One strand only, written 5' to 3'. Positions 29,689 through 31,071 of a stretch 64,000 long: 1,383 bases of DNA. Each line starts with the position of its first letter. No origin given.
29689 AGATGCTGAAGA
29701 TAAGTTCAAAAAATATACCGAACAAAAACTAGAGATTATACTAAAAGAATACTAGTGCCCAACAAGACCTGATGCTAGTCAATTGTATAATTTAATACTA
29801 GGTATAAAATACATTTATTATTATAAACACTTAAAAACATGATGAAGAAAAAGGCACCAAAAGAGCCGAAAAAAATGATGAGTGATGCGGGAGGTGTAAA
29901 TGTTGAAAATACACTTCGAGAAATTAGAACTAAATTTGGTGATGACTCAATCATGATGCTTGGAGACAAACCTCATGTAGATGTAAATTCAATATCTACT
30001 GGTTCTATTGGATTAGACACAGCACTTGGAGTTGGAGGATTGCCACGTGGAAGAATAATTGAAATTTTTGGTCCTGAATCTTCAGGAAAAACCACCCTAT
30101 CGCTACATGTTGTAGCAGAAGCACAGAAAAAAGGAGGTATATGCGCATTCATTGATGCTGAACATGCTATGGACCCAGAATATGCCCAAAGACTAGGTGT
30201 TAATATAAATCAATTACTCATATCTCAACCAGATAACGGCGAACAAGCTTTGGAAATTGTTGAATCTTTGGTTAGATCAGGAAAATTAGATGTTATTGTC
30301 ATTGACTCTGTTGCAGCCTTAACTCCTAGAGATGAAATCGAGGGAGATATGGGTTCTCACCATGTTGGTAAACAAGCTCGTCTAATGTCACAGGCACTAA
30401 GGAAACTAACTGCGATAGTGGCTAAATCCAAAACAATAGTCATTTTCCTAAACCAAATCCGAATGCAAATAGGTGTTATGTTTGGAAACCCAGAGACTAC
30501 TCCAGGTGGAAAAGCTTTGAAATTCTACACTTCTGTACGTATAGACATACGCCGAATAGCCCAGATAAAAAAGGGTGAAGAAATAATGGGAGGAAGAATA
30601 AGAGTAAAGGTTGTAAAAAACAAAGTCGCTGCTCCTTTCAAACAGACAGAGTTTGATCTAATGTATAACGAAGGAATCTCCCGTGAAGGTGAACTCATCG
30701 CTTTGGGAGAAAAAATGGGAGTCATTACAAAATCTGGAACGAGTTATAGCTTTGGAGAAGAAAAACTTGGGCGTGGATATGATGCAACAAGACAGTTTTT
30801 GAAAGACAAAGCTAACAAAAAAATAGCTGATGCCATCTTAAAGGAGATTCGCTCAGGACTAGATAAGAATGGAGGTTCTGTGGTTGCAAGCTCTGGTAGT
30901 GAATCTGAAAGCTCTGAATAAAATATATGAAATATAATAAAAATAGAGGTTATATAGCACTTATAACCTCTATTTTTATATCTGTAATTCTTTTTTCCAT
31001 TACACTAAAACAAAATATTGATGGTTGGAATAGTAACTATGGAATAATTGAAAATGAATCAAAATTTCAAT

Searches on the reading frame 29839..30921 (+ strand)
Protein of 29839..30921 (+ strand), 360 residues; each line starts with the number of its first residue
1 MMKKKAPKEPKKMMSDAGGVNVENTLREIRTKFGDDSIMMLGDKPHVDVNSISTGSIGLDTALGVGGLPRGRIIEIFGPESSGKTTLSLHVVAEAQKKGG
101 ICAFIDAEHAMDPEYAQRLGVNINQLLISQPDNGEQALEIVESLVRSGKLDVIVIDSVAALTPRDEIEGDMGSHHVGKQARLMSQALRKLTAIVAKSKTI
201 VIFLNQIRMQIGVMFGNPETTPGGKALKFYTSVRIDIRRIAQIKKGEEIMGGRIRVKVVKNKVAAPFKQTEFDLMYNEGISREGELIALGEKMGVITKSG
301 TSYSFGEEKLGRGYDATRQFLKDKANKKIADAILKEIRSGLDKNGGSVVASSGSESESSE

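Call 46: search_protein_families(library=pfam, proteins=[window:29839-30921:+])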
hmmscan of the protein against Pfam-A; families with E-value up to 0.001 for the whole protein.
window:29839-30921:+ (360 aa): 8 families
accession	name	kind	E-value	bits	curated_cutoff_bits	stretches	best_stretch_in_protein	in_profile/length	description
PF00154.27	RecA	-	9.8e-137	455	27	1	22-281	3-262/262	recA bacterial DNA recombination protein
PF21096.2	RecA_C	-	1.2e-12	48.2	27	1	284-340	1-55/57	RecA C-terminal domain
PF08423.17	Rad51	-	6e-12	45.8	22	1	49-239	5-211/244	Rad51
PF06745.19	ATPase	-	4.2e-09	36.6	26.6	1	53-127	2-78/231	KaiC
PF01637.24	ATPase_2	-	1.3e-05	25.5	33.2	1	72-204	21-116/225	ATPase domain predominantly from Archaea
PF13401.12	AAA_22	-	0.00019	22.2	27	1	72-166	6-97/130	AAA domain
PF13481.12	AAA_25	-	0.00029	20.9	27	0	66-166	28-160/195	AAA domain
PF13191.12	AAA_16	-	0.00088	20.2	32.6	0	65-206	18-140/167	AAA ATPase domain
